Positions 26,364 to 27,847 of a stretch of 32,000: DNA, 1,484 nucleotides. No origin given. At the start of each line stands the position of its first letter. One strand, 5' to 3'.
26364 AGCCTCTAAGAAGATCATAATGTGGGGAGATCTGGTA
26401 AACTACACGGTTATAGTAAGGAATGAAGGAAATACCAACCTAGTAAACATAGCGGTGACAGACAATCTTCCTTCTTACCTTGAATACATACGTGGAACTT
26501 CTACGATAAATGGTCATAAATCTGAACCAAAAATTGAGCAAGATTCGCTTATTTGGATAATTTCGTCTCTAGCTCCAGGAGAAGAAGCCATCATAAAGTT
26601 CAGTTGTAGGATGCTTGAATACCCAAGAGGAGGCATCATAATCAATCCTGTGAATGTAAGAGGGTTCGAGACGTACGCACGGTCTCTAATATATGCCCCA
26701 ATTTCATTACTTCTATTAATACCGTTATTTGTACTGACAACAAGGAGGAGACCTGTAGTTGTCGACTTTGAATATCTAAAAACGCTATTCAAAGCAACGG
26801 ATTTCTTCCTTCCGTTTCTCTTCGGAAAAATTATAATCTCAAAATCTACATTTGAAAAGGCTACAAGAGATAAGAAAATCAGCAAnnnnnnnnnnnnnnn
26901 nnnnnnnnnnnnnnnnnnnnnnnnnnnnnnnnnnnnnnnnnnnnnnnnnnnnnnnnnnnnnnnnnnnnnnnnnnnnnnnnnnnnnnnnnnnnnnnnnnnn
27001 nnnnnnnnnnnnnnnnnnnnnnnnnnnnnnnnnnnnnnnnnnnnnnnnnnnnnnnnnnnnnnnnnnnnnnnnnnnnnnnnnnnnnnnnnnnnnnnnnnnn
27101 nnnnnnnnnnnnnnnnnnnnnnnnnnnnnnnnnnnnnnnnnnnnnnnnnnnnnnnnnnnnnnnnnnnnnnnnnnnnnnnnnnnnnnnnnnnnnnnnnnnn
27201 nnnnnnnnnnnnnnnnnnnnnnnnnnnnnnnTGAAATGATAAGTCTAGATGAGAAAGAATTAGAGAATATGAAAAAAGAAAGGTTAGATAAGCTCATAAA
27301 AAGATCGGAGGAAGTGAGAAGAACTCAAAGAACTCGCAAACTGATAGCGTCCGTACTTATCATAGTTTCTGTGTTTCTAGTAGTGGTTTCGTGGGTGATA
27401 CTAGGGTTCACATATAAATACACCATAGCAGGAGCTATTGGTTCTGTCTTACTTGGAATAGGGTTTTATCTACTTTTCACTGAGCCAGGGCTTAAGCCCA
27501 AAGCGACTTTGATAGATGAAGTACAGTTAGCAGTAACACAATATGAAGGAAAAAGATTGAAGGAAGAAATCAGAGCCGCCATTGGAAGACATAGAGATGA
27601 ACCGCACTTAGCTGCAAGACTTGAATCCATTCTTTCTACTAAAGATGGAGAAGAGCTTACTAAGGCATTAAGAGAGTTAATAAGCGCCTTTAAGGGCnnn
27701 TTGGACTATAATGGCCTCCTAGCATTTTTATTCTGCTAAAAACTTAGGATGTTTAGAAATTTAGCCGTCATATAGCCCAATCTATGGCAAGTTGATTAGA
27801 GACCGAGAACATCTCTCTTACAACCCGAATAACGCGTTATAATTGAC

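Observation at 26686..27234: Giant surface protein continues past its membrane anchor into a complete PIN-like (COG2405/DUF3368-type) cytoplasmic domain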

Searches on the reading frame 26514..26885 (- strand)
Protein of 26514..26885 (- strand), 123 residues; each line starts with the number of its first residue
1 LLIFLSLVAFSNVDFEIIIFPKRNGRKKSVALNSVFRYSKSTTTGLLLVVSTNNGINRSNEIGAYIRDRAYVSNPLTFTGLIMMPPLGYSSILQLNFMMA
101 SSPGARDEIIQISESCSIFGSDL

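Call 72: search_protein_families(library=pfam, proteins=[window:26514-26885:-], max_evalue=0.1)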
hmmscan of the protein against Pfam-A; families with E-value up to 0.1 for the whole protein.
window:26514-26885:- (123 aa): 0 families

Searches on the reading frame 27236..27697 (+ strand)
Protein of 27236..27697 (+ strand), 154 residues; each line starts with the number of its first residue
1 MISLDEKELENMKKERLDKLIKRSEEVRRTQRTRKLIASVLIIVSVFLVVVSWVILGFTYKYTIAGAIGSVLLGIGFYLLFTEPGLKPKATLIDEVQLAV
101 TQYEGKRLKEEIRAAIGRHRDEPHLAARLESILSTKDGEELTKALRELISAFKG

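Call 5: search_protein_families(library=pfam, proteins=[window:27236-27697:+], max_evalue=1)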
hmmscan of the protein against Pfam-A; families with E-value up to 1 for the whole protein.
window:27236-27697:+ (154 aa): 13 families
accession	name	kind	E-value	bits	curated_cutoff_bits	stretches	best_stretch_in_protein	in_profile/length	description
PF11239.13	DUF3040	-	0.0063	17.2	24.7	1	26-78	31-83/84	Protein of unknown function (DUF3040)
PF09716.15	ETRAMP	-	0.023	15.1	29.1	1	12-61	28-78/81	Malarial early transcribed membrane protein (ETRAMP)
PF11026.13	DUF2721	-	0.035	14.4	28.3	1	10-83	47-119/129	Protein of unknown function (DUF2721)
PF18160.6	SLATT_5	-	0.036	13.8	29.5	1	23-66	19-62/192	SMODS and SLOG-associating 2TM effector domain family 5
PF25105.1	DUF7813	-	0.059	13.1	27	1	13-67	176-230/442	Family of unknown function (DUF7813)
PF20990.2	DUF2207_C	-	0.066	13.4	33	1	11-81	117-185/247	Predicted membrane protein (DUF2207) C-terminal domain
PF07344.16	Amastin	-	0.077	13.3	27.2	1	35-81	94-144/157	Amastin surface glycoprotein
PF09485.15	CRISPR_Cse2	-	0.089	13.7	24.6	1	110-153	60-103/137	CRISPR-associated protein Cse2 (CRISPR_cse2)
PF23933.1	DUF7269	-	0.13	12.8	29.1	1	39-132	3-97/162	Family of unknown function (DUF7269)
PF06789.17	MINAR1_C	-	0.15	12.5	25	1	10-52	112-154/160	MINAR1 C-terminal domain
PF02157.21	Man-6-P_recep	-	0.15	11.6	25.4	1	29-69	157-196/254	Mannose-6-phosphate receptor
PF00482.28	T2SSF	-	0.23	11.9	25.2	1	15-58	79-122/125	Type II secretion system (T2SS), protein F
PF14967.11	FAM70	-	0.39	10.5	27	1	20-79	9-68/323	FAM70 protein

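Call 6: search_protein_families(library=ncbifam, proteins=[window:27236-27697:+], max_evalue=1)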
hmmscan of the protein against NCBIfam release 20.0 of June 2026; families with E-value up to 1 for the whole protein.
window:27236-27697:+ (154 aa): 9 families
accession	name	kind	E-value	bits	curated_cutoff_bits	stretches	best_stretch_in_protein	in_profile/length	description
NF008181.0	PRK10930.1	equivalog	0.0002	20.3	660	1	30-97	69-133/419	FtsH protease activity modulator HflK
NF058603.1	SCO2097_fam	equivalog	0.0062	16.9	110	1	24-94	26-96/129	SCO2097 family morphological protein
NF049893.1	spr0155_permease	equivalog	0.012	15.9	120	1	7-66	41-97/165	ABC transporter permease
NF046000.1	MAG1210_fam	subfamily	0.023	13.4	275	1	7-94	38-128/550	MAG1210 family protein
NF045993.1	MAG0130_MAG3770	subfamily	0.035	14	85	1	11-75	1-63/140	MAG0130/MAG3770 family membrane protein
NF038277.1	accessory_MacP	equivalog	0.039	14.4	45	1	21-56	60-96/98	cell wall synthase accessory phosphoprotein MacP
NF033919.1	PA2779_fam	subfamily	0.056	13.6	40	1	7-62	69-119/123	PA2779 family protein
NF050014.1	HpsJ_like_B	equivalog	0.17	11.5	260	1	7-59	197-249/254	hormogonium polysaccharide biosynthesis protein HpsJ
NF038305.1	HpsJ_fam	subfamily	0.34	10.8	60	0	7-59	179-231/234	HpsJ family protein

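Call 14: find_encoding_contigs(protein=window:27236-27697:+, flank=10000, max_places=6)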
Protein window:27236-27697:+ (154 aa): 2 contigs read that carry it; 2 places shown.
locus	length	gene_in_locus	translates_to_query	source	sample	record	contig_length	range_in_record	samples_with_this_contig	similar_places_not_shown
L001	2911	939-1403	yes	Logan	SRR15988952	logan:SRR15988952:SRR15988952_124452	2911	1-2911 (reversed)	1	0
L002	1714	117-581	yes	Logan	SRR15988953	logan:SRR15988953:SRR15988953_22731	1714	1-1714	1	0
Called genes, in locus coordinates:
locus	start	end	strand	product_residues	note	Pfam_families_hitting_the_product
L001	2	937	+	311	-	?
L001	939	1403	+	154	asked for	-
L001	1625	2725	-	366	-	PF01950:FBPase_3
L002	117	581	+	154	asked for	-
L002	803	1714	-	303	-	?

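Call 31: find_related_loci(query=A3, collection=genome_contigs, flank=10000)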
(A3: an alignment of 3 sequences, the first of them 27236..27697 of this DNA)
Query A3 (154 aa) in genome_contigs; peptide patterns used: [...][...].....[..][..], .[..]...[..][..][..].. (x = any residue, [..] = any of these).
45 stretches matched a pattern; 1 encode a relative of the query (tblastn E <= 1e-3); 1 distinct loci.
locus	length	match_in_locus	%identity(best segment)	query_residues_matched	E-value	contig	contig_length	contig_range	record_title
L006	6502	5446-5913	47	1-154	4e-46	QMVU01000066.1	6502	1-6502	MAG: Thermoproteota archaeon isolate B8_G17 B8_Guay17_scaffold_04931, whole genome shotgun sequence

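Call 51: search_protein_families(library=padloc, proteins=[window:27236-27697:+], max_evalue=1)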
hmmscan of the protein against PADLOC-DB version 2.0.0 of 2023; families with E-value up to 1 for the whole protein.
window:27236-27697:+ (154 aa): 6 families
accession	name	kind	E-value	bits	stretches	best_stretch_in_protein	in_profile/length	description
PDLC03795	RTasSLATT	-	0.0051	14.4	1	7-75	2-70/183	DRT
PDLC01344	Cas11e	-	0.0068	15.3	1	104-152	51-98/128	CAS-I-E; effector_SS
PDLC01992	CARF_m9--CARF_TM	-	0.0088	13.8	1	23-81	163-219/223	-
PDLC03819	RTasSLATT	-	0.02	12.6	1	27-93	21-89/176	DRT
PDLC01177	CorA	-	0.024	12.8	1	8-61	51-103/117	CorA-like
PDLC03794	RTasSLATT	-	0.042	11.7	1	36-62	58-83/176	DRT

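Call 52: search_protein_families(library=phrogs, proteins=[window:27236-27697:+], max_evalue=1)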
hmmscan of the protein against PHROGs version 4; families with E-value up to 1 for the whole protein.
window:27236-27697:+ (154 aa): 4 families
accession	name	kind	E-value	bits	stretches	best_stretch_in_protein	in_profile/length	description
phrog_21275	-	unknown function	0.019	15.6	1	37-80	55-98/273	-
phrog_3750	-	unknown function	0.1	12.5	1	38-84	248-294/347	-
phrog_5120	-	unknown function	0.15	13.3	1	119-151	37-61/79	-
phrog_19354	-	unknown function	0.35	12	1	44-86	20-61/62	-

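Call 53: find_homologous_proteins(query=A3, max_evalue=0.01)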
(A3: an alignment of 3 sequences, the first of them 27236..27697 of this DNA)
Query A3 (3 sequences) (154 aa, profile of the alignment): 4 proteins with E <= 0.01 among 8000 candidates.
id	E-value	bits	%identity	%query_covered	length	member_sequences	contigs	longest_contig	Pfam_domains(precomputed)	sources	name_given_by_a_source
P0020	8.3e-76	271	47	100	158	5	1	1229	-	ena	-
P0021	3.2e-72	259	97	100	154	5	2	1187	-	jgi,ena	-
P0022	7.9e-72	258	36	99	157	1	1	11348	-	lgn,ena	-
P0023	6.3e-69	249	87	100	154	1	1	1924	-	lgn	-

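Call 54: find_encoding_contigs(protein=P0023, flank=10000)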
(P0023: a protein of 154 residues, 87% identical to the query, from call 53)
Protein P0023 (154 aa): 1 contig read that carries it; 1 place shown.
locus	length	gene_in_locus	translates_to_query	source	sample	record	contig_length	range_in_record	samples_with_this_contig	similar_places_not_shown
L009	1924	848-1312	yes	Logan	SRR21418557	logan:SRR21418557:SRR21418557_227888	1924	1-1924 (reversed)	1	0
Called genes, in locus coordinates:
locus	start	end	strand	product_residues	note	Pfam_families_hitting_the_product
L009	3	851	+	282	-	?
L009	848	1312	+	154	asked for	-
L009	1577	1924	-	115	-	?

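Call 55: find_encoding_contigs(protein=P0020, flank=10000)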
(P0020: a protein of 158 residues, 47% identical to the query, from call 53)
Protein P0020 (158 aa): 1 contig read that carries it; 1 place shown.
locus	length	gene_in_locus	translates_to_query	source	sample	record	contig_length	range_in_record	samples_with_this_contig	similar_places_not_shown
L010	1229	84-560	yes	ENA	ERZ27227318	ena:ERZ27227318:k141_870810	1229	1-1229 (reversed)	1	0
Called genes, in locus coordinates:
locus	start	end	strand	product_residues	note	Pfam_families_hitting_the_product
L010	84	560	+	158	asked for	-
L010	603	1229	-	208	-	?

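Call 67: search_protein_families(library=pfam, alignment_id=A6, max_evalue=1)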
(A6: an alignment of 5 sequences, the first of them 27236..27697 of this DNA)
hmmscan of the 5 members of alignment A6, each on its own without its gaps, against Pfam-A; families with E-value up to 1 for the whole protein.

A. member 1, window:27236-27697:+ (154 aa): 13 families
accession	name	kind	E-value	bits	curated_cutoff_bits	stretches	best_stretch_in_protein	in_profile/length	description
PF11239.13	DUF3040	-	0.0063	17.2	24.7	1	26-78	31-83/84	Protein of unknown function (DUF3040)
PF09716.15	ETRAMP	-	0.023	15.1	29.1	1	12-61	28-78/81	Malarial early transcribed membrane protein (ETRAMP)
PF11026.13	DUF2721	-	0.035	14.4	28.3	1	10-83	47-119/129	Protein of unknown function (DUF2721)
PF18160.6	SLATT_5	-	0.036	13.8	29.5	1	23-66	19-62/192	SMODS and SLOG-associating 2TM effector domain family 5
PF25105.1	DUF7813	-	0.059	13.1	27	1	13-67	176-230/442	Family of unknown function (DUF7813)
PF20990.2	DUF2207_C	-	0.066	13.4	33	1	11-81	117-185/247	Predicted membrane protein (DUF2207) C-terminal domain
PF07344.16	Amastin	-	0.077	13.3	27.2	1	35-81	94-144/157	Amastin surface glycoprotein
PF09485.15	CRISPR_Cse2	-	0.089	13.7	24.6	1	110-153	60-103/137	CRISPR-associated protein Cse2 (CRISPR_cse2)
PF23933.1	DUF7269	-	0.13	12.8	29.1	1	39-132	3-97/162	Family of unknown function (DUF7269)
PF06789.17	MINAR1_C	-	0.15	12.5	25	1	10-52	112-154/160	MINAR1 C-terminal domain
PF02157.21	Man-6-P_recep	-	0.15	11.6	25.4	1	29-69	157-196/254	Mannose-6-phosphate receptor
PF00482.28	T2SSF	-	0.23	11.9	25.2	1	15-58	79-122/125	Type II secretion system (T2SS), protein F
PF14967.11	FAM70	-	0.39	10.5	27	1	20-79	9-68/323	FAM70 protein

B. families by the number of members that match (of 5 scanned): 21 families
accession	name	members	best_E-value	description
PF11239.13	DUF3040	5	0.0025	Protein of unknown function (DUF3040)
PF23933.1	DUF7269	3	0.0075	Family of unknown function (DUF7269)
PF09485.15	CRISPR_Cse2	3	0.015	CRISPR-associated protein Cse2 (CRISPR_cse2)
PF11026.13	DUF2721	3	0.025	Protein of unknown function (DUF2721)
PF18160.6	SLATT_5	3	0.03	SMODS and SLOG-associating 2TM effector domain family 5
PF25105.1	DUF7813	3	0.042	Family of unknown function (DUF7813)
PF00482.28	T2SSF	3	0.1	Type II secretion system (T2SS), protein F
PF09716.15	ETRAMP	2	0.023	Malarial early transcribed membrane protein (ETRAMP)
PF20990.2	DUF2207_C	2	0.066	Predicted membrane protein (DUF2207) C-terminal domain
PF02157.21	Man-6-P_recep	2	0.15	Mannose-6-phosphate receptor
PF06789.17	MINAR1_C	2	0.15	MINAR1 C-terminal domain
PF06749.17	DUF1218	1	0.04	Protein of unknown function (DUF1218)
PF14018.11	DUF4234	1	0.041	Domain of unknown function (DUF4234)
PF19744.4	DUF6232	1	0.045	Family of unknown function (DUF6232)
PF15038.11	Jiraiya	1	0.065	Jiraiya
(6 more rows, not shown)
